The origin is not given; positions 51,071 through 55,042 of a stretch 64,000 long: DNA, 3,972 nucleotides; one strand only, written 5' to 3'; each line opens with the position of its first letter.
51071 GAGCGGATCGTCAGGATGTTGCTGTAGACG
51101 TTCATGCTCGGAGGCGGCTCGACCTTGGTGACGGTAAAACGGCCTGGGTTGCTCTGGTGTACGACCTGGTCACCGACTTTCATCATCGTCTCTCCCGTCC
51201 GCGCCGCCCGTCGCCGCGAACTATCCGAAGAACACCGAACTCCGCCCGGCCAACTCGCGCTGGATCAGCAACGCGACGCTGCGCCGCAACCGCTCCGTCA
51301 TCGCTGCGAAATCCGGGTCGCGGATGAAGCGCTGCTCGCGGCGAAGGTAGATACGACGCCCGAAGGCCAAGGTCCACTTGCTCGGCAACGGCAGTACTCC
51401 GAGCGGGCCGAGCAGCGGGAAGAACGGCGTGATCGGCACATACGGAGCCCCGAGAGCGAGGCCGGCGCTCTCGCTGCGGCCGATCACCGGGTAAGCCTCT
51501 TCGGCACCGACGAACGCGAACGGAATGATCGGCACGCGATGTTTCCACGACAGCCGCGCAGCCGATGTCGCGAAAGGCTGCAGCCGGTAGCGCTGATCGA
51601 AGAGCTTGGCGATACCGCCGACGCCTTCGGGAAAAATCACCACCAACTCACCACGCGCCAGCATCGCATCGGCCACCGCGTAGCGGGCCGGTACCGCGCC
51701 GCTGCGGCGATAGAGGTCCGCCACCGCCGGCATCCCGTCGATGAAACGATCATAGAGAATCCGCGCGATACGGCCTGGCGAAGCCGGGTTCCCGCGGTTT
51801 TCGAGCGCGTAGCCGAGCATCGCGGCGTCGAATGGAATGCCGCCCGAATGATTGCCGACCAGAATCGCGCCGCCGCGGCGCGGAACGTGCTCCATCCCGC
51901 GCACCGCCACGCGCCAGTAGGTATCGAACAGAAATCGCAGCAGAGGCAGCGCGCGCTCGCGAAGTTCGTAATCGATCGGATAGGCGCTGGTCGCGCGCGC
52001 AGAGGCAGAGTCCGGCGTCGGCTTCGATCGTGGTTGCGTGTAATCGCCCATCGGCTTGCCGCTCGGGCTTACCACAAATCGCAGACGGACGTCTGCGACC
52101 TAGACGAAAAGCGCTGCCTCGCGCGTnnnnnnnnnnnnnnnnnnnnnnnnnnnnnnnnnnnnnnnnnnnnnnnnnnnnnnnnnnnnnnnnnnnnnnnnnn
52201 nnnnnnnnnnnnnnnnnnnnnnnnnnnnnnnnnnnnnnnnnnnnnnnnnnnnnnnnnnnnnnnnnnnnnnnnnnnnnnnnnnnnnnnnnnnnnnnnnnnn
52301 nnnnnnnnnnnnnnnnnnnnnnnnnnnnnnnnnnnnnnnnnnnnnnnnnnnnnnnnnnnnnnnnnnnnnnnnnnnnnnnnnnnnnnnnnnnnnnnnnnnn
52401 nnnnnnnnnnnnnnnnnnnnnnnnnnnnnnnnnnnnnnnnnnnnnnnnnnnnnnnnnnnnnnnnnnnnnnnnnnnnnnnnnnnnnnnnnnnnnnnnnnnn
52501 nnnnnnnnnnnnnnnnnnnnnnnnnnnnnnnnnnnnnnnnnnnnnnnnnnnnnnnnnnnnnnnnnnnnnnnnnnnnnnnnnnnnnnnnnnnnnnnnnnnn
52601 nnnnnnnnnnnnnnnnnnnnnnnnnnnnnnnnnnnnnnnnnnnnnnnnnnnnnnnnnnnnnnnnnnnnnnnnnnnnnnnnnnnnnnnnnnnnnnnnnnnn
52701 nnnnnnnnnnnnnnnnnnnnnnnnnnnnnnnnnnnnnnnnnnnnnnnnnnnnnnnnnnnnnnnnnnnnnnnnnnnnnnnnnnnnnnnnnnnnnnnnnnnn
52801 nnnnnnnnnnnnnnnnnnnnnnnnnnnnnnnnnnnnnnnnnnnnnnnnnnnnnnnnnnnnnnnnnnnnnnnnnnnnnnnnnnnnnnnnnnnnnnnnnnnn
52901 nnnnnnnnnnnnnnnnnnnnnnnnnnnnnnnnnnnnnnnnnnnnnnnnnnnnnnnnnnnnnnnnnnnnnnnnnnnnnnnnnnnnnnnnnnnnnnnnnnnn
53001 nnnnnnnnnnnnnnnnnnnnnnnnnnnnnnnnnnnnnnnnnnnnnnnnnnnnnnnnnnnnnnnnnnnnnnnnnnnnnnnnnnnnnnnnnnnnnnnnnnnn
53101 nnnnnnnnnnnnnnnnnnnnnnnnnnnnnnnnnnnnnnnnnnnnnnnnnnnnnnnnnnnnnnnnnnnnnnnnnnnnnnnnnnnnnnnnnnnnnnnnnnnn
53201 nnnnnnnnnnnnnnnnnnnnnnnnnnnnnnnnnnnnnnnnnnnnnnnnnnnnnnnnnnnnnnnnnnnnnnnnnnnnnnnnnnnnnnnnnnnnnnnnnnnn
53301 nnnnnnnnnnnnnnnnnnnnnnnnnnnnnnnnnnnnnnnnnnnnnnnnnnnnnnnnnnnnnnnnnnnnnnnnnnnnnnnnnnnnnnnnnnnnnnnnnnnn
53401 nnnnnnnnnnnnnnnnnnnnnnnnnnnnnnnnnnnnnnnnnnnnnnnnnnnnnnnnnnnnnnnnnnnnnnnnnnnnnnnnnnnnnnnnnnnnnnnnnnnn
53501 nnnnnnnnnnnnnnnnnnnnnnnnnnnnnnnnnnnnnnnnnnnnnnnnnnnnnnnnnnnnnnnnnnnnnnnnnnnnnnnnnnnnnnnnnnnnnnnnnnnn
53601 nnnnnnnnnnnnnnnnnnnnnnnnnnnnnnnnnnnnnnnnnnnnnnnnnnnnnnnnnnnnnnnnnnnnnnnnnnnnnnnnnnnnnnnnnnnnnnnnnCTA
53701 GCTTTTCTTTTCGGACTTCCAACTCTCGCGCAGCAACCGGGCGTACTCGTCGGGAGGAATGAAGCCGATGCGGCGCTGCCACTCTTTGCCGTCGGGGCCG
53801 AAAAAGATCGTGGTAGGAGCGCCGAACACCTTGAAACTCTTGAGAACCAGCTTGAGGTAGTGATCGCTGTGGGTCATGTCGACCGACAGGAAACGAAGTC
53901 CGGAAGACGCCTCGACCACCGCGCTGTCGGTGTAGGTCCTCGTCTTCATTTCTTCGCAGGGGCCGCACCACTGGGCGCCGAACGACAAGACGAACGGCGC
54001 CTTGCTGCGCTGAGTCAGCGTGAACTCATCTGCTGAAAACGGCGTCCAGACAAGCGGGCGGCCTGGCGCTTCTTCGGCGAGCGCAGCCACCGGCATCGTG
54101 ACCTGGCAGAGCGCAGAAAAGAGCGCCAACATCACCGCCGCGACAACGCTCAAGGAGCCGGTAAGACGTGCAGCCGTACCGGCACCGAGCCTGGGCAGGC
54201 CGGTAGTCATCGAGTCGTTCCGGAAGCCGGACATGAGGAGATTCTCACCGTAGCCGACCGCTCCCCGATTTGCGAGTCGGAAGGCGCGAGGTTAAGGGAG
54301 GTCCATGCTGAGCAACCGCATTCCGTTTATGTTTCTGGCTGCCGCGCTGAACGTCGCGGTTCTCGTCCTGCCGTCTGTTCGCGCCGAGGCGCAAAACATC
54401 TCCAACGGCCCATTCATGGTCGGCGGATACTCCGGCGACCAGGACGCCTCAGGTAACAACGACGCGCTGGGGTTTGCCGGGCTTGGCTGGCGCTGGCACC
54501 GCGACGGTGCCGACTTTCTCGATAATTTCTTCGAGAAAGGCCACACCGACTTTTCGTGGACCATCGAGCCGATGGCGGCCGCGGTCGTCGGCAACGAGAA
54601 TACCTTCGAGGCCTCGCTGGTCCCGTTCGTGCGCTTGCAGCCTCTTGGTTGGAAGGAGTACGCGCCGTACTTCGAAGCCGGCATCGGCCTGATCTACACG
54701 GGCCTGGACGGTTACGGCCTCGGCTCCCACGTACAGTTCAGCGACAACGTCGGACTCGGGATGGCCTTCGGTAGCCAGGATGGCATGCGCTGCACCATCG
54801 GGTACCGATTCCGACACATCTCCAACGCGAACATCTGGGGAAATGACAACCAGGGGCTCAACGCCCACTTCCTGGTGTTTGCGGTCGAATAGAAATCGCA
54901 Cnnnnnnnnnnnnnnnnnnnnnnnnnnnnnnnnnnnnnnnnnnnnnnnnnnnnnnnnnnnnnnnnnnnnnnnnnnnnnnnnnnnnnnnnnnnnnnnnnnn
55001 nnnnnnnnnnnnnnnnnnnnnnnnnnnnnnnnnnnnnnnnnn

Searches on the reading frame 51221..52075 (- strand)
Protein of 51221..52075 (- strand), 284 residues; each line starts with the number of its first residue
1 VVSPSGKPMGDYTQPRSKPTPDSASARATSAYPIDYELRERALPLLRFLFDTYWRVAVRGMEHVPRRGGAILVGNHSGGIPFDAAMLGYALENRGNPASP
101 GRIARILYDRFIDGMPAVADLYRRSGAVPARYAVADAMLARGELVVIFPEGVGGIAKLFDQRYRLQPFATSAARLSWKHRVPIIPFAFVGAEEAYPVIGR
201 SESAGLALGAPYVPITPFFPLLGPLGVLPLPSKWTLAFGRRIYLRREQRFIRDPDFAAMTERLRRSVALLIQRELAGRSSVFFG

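Call 30: search_protein_families(library=pfam, proteins=[window:51221-52075:-], max_evalue=0.001)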
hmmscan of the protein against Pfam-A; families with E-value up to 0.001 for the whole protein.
window:51221-52075:- (284 aa): 1 family
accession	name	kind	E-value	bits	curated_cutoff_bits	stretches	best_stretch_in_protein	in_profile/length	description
PF01553.26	Acyltransferase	-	1.7e-15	57.4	23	1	55-188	1-131/132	Acyltransferase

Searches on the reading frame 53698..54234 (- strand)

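Call 30: search_protein_families(library=pfam, proteins=[window:53698-54234:-], max_evalue=0.001)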
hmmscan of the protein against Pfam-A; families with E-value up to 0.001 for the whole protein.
window:53698-54234:- (178 aa): 4 families
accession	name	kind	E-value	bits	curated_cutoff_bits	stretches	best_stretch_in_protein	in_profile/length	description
PF13098.12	Thioredoxin_2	-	2.5e-08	34.6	27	1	77-168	4-104/104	Thioredoxin-like domain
PF13899.12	Thioredoxin_7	-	4.3e-08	33.6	27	1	63-147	2-83/83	Thioredoxin-like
PF00085.26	Thioredoxin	-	7.5e-08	32.8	23.5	1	75-158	15-91/103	Thioredoxin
PF03190.21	Thioredox_DsbH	-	2e-06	28.3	27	1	59-150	18-114/163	Protein of unknown function, DUF255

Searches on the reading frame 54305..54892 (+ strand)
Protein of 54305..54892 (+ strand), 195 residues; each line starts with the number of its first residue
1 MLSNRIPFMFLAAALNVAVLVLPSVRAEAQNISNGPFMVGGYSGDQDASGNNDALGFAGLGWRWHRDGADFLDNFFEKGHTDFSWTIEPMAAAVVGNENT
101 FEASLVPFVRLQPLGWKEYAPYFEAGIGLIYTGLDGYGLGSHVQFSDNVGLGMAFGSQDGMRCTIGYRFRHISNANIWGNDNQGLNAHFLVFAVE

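Call 30: search_protein_families(library=pfam, proteins=[window:54305-54892:+], max_evalue=0.001)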
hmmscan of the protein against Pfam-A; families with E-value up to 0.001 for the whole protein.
window:54305-54892:+ (195 aa): 1 family
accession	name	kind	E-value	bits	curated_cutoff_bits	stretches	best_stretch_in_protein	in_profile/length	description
PF09411.16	PagL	-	3.9e-22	79.3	23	1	58-194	3-135/136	Lipid A 3-O-deacylase (PagL)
